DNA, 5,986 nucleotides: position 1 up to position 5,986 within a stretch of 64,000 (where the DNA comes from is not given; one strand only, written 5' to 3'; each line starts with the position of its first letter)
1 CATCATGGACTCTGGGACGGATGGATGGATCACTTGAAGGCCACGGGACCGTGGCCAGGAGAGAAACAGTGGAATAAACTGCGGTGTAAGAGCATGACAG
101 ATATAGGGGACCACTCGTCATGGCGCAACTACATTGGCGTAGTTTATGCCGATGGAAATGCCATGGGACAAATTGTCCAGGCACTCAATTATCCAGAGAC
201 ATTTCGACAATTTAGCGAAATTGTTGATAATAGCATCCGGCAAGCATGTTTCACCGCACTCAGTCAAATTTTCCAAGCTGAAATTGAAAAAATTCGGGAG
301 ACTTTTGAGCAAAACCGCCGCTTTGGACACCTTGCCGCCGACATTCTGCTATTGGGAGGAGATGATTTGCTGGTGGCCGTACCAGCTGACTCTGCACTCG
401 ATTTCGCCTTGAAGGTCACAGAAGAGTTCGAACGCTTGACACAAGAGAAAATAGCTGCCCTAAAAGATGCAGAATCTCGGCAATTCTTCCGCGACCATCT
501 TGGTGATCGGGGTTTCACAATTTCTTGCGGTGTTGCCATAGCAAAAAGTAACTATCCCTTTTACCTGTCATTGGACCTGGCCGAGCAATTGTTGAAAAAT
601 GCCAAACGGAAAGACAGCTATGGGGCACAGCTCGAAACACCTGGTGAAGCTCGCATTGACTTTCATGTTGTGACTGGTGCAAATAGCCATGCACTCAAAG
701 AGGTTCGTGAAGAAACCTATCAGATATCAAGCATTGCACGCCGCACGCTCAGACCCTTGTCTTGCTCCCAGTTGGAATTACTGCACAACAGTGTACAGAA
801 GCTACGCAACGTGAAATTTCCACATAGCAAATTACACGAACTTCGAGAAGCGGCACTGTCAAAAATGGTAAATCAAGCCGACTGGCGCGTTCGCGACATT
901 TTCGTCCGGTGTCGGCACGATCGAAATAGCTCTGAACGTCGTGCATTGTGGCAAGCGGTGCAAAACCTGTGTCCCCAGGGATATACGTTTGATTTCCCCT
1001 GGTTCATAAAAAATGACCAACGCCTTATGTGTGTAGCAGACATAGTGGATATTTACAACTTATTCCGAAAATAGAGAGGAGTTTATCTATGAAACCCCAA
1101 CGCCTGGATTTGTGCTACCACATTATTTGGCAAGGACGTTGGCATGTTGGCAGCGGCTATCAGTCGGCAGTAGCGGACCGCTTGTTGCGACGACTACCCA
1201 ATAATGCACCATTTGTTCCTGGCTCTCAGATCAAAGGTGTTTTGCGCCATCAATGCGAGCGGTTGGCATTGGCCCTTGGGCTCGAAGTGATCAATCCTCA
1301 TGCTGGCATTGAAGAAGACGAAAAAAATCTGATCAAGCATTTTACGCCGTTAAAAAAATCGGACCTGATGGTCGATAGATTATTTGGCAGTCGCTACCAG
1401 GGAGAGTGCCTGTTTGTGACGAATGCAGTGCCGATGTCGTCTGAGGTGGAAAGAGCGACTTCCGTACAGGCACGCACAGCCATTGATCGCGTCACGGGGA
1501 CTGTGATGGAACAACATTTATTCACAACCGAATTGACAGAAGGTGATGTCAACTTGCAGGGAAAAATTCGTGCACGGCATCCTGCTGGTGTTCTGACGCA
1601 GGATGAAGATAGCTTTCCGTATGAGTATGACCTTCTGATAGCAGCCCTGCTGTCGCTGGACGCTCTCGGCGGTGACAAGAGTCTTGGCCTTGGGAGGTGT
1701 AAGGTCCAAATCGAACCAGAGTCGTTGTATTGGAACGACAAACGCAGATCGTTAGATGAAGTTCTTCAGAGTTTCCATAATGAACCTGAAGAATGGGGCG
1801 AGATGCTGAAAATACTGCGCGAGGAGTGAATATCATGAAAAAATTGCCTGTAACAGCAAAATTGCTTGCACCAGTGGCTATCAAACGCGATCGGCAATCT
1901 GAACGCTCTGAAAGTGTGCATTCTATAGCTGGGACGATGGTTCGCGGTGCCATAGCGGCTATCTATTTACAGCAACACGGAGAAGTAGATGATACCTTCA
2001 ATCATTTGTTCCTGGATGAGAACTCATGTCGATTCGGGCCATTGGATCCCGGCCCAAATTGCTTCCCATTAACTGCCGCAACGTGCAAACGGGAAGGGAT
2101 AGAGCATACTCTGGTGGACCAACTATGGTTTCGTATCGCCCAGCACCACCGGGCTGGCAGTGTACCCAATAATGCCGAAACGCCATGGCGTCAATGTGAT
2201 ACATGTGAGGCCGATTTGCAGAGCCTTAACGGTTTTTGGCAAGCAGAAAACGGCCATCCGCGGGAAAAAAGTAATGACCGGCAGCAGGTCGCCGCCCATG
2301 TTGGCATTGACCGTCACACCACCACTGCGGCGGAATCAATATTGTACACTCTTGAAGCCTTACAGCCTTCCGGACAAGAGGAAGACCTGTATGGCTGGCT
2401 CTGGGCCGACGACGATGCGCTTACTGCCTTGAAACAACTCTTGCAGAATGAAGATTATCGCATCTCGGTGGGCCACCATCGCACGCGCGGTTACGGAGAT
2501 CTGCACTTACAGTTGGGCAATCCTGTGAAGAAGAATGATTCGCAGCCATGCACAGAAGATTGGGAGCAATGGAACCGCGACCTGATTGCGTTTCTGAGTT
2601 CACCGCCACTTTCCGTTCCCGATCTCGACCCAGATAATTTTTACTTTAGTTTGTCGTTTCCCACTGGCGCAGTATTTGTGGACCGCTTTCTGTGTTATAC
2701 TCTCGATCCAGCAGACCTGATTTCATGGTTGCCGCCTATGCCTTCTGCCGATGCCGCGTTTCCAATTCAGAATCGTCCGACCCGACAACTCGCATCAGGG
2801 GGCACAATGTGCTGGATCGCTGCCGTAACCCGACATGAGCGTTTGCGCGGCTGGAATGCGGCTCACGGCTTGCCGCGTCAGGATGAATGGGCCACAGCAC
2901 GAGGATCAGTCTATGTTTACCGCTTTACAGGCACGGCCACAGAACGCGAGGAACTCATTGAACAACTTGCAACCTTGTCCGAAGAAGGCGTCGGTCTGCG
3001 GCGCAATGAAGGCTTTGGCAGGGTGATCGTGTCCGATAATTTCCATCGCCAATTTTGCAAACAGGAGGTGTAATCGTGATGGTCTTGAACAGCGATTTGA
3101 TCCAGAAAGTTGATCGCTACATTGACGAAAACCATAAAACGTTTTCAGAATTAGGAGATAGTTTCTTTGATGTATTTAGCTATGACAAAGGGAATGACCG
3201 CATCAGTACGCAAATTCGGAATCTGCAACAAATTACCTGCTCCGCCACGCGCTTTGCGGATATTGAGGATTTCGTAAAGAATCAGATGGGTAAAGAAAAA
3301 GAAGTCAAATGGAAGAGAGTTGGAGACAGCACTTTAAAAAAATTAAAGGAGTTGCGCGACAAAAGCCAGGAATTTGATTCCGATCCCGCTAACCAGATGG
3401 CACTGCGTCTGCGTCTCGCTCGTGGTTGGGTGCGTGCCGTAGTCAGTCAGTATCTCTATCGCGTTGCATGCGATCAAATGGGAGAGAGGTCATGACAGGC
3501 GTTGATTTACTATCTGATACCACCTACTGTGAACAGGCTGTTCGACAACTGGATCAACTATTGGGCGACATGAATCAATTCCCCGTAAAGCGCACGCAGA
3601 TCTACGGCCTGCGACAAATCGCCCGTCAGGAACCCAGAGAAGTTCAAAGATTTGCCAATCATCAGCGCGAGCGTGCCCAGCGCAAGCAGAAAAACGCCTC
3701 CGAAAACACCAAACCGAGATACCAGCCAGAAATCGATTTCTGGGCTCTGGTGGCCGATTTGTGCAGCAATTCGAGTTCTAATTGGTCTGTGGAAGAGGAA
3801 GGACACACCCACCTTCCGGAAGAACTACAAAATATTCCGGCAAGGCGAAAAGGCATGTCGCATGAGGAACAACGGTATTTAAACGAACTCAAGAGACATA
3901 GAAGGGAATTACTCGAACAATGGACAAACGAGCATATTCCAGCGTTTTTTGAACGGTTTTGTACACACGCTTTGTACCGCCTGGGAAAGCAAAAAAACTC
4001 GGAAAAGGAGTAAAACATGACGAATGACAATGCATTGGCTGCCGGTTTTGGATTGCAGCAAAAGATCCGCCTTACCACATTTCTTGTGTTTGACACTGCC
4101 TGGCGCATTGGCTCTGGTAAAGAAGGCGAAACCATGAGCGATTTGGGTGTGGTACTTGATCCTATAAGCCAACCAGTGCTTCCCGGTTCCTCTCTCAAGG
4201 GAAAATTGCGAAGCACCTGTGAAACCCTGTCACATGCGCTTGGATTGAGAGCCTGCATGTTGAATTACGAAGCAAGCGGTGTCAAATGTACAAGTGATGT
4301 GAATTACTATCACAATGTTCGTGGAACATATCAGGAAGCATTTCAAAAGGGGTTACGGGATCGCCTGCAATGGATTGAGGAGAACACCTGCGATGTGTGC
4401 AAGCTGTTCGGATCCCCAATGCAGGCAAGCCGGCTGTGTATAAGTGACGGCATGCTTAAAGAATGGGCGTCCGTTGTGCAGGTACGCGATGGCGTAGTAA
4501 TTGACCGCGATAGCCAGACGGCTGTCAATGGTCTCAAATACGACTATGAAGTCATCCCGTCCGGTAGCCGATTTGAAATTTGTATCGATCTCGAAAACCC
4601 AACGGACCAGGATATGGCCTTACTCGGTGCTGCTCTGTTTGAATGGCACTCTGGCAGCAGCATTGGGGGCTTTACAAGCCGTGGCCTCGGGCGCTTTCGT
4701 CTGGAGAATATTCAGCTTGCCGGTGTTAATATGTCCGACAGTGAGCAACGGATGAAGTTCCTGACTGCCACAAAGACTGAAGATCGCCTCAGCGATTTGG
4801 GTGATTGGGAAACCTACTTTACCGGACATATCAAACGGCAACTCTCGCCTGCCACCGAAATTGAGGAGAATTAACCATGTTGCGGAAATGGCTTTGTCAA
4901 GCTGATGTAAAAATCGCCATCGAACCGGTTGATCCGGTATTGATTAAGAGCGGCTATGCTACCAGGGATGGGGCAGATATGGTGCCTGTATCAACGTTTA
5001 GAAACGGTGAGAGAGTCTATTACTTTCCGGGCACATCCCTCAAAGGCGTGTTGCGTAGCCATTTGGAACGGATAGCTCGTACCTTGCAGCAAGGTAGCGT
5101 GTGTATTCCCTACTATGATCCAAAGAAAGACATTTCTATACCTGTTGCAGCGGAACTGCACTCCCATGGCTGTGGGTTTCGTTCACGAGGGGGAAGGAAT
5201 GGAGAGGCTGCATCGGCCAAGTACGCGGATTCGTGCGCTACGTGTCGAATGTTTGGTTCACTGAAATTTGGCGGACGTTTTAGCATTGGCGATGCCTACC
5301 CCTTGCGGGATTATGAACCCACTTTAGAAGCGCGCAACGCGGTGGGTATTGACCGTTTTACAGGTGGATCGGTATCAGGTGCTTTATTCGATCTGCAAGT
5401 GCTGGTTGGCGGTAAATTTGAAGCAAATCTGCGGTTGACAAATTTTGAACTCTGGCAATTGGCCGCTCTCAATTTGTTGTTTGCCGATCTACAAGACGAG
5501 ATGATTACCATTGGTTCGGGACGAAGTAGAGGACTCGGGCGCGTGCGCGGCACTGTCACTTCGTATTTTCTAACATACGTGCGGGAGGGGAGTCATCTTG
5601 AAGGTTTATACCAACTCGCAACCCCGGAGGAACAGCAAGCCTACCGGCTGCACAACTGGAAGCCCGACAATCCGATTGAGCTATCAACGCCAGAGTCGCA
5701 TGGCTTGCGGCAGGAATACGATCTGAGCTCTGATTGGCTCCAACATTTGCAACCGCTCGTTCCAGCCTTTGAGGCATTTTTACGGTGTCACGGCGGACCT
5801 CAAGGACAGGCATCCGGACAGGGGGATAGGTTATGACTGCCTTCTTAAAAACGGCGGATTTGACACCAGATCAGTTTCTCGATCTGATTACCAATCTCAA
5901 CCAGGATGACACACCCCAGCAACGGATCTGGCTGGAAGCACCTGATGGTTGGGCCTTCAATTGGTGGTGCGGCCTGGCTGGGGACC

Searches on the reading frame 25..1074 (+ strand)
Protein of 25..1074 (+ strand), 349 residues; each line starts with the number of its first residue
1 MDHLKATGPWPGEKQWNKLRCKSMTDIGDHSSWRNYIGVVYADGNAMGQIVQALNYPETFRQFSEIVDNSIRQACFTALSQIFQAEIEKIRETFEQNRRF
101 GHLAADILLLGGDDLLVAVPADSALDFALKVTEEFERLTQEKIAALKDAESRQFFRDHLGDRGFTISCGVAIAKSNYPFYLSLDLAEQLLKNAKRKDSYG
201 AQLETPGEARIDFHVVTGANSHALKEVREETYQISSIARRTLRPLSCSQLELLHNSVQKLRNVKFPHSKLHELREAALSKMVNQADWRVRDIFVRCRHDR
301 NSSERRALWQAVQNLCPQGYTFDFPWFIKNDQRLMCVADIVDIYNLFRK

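Call 8: search_protein_families(library=pfam, proteins=[window:25-1074:+], max_evalue=0.01)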
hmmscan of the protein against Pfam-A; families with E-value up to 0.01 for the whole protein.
window:25-1074:+ (349 aa): 1 family
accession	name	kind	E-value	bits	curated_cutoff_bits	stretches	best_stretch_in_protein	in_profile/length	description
PF22335.1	Cas10-Cmr2_palm2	-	5.1e-17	62.7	27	1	36-197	1-127/133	Cas10/Cmr2, second palm domain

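Call 11: search_protein_families(library=ncbifam, proteins=[window:25-1074:+], max_evalue=0.01)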
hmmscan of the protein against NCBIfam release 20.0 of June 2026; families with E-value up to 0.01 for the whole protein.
window:25-1074:+ (349 aa): 2 families
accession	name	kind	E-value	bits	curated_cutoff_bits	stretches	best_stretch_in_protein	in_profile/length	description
TIGR02577.1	cas_TM1794_Cmr2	equivalog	9.9e-22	77.4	79.4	1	32-195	355-510/510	type III-B CRISPR-associated protein Cas10/Cmr2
TIGR02578.2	cas_TM1811_Csm1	equivalog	3.2e-10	39.3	170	1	18-196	490-636/753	type III-A CRISPR-associated protein Cas10/Csm1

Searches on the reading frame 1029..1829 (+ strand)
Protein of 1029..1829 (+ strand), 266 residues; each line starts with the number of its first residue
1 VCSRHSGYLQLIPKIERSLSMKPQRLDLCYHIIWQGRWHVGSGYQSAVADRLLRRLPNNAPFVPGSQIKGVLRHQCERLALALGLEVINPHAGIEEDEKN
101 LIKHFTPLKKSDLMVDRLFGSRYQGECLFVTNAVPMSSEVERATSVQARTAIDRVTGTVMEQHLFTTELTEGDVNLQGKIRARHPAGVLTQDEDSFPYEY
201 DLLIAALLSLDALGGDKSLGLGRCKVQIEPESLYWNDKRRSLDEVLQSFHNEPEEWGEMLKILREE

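Call 8: search_protein_families(library=pfam, proteins=[window:1029-1829:+], max_evalue=0.01)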
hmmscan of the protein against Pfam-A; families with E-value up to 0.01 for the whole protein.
window:1029-1829:+ (266 aa): 1 family
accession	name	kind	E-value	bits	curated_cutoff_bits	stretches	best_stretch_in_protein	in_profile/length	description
PF03787.20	RAMPs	-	3.3e-20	73.8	22.1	1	38-225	8-189/189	RAMP superfamily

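Call 11: search_protein_families(library=ncbifam, proteins=[window:1029-1829:+], max_evalue=0.01)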
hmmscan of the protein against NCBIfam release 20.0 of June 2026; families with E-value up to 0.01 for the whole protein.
window:1029-1829:+ (266 aa): 5 families
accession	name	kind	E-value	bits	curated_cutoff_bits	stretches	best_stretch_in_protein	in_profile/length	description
TIGR02581.1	cas_cyan_RAMP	equivalog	4.3e-08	33.1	108.05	1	57-227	37-211/216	type III CRISPR-associated RAMP protein Csx7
TIGR02580.1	cas_RAMP_Cmr4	equivalog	8.2e-08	32.4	87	1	125-225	183-283/283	type III-B CRISPR module RAMP protein Cmr4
TIGR01898.1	cas_TM1791_cmr6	equivalog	1.5e-07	31.8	51.1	1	36-142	7-111/195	type III-B CRISPR module RAMP protein Cmr6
TIGR02582.1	cas7_TM1809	equivalog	6.2e-05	23.1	90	1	53-225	35-202/203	type III-A CRISPR-associated RAMP protein Csm3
TIGR03986.1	TIGR03986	equivalog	0.0003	20.4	161.35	0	54-77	67-89/568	TIGR03986 family type III CRISPR-associated RAMP protein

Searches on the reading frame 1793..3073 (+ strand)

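Call 8: search_protein_families(library=pfam, proteins=[window:1793-3073:+], max_evalue=0.01)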
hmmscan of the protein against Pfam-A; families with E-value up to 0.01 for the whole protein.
window:1793-3073:+ (426 aa): 2 families
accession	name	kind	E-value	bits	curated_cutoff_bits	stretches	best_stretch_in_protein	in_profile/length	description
PF03787.20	RAMPs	-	4.3e-09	37.6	22.1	1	22-235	2-186/189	RAMP superfamily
PF09700.15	Cas_Cmr3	-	6.3e-07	29.6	21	1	322-410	286-361/367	CRISPR-associated protein (Cas_Cmr3)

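Call 11: search_protein_families(library=ncbifam, proteins=[window:1793-3073:+], max_evalue=0.01)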
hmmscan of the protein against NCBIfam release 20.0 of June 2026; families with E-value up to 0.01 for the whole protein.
window:1793-3073:+ (426 aa): 3 families
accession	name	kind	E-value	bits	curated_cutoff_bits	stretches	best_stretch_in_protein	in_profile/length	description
TIGR02674.1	cas_cyan_RAMP_2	equivalog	3.9e-43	148.1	177.3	1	15-423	1-399/402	type III-D CRISPR-associated RAMP protein Csx10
TIGR02581.1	cas_cyan_RAMP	equivalog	0.0024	17.5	108.05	1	165-239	134-210/216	type III CRISPR-associated RAMP protein Csx7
TIGR01888.1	cas_cmr3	equivalog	0.0085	15.3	100.4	0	348-402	282-340/346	type III-B CRISPR module-associated protein Cmr3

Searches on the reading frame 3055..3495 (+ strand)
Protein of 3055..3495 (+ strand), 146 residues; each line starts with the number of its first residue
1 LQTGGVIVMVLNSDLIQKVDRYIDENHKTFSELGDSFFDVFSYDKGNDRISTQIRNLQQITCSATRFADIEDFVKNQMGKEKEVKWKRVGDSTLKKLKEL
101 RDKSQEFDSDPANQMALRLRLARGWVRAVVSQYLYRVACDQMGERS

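Call 8: search_protein_families(library=pfam, proteins=[window:3055-3495:+], max_evalue=0.01)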
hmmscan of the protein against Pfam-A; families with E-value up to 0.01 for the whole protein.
window:3055-3495:+ (146 aa): 3 families
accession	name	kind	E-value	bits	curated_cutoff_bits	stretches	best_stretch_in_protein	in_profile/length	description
PF12896.12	ANAPC4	-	0.00043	20.3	23.1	1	16-100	34-119/203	Anaphase-promoting complex, cyclosome, subunit 4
PF19891.5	DUF6364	-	0.0021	18.9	27.3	1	11-65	9-57/70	Family of unknown function (DUF6364)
PF10757.14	YbaJ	-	0.009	17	25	0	12-54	69-111/118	Biofilm formation regulator YbaJ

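Call 11: search_protein_families(library=ncbifam, proteins=[window:3055-3495:+], max_evalue=0.01)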
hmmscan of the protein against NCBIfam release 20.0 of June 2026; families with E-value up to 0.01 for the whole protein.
window:3055-3495:+ (146 aa): 1 family
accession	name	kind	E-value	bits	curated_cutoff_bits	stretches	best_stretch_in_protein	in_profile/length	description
NF007948.0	PRK10667.1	equivalog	0.0099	16.3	108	0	12-59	69-116/122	Hha toxicity modulator TomB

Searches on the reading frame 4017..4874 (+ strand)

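Call 8: search_protein_families(library=pfam, proteins=[window:4017-4874:+], max_evalue=0.01)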
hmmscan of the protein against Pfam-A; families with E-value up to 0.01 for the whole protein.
window:4017-4874:+ (285 aa): 1 family
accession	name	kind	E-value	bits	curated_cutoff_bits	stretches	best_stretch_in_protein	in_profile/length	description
PF03787.20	RAMPs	-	4.9e-22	79.8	22.1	1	25-228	4-189/189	RAMP superfamily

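Call 11: search_protein_families(library=ncbifam, proteins=[window:4017-4874:+], max_evalue=0.01)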
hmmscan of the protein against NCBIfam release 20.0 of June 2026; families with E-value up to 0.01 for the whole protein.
window:4017-4874:+ (285 aa): 6 families
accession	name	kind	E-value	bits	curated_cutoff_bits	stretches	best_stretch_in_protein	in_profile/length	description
TIGR02581.1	cas_cyan_RAMP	equivalog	1.3e-35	123.1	108.05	1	15-234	2-215/216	type III CRISPR-associated RAMP protein Csx7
TIGR02582.1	cas7_TM1809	equivalog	3.2e-12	46.9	90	1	15-228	2-202/203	type III-A CRISPR-associated RAMP protein Csm3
TIGR03115.2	cas7_csf2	equivalog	5.8e-10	38.9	130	1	176-255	240-324/346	type IV CRISPR-associated protein Csf2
TIGR02580.1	cas_RAMP_Cmr4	equivalog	2.3e-07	30.9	87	1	22-69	4-52/283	type III-B CRISPR module RAMP protein Cmr4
NF041225.1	Cas_III-E_gRAMP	equivalog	2.9e-07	28.3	700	1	112-250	467-598/1636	type III-E CRISPR-associated gRAMP effector Cas7-11e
TIGR03986.1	TIGR03986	equivalog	1.2e-06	28.3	161.35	1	50-74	70-94/568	TIGR03986 family type III CRISPR-associated RAMP protein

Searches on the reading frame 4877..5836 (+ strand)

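Call 8: search_protein_families(library=pfam, proteins=[window:4877-5836:+], max_evalue=0.01)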
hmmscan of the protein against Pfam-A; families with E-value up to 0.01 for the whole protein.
window:4877-5836:+ (319 aa): 1 family
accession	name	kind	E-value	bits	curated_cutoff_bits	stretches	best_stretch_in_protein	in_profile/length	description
PF03787.20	RAMPs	-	1.4e-24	88.1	22.1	1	16-224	3-189/189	RAMP superfamily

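Call 11: search_protein_families(library=ncbifam, proteins=[window:4877-5836:+], max_evalue=0.01)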
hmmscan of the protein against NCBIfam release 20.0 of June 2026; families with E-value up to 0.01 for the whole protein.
window:4877-5836:+ (319 aa): 5 families
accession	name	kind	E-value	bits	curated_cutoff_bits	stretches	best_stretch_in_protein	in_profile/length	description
TIGR02581.1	cas_cyan_RAMP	equivalog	9.7e-27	94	108.05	1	49-224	42-209/216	type III CRISPR-associated RAMP protein Csx7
TIGR03986.1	TIGR03986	equivalog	6.3e-07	29.2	161.35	0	13-65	38-90/568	TIGR03986 family type III CRISPR-associated RAMP protein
NF041225.1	Cas_III-E_gRAMP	equivalog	1.2e-05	23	700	1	117-224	723-835/1636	type III-E CRISPR-associated gRAMP effector Cas7-11e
NF049957.1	Cas_III-I_gRAMP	exception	0.00026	19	800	0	124-230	598-711/1076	type III-I CRISPR-associated gRAMP effector Cas7-11i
TIGR01898.1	cas_TM1791_cmr6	equivalog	0.002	18.3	51.1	1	47-146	31-108/195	type III-B CRISPR module RAMP protein Cmr6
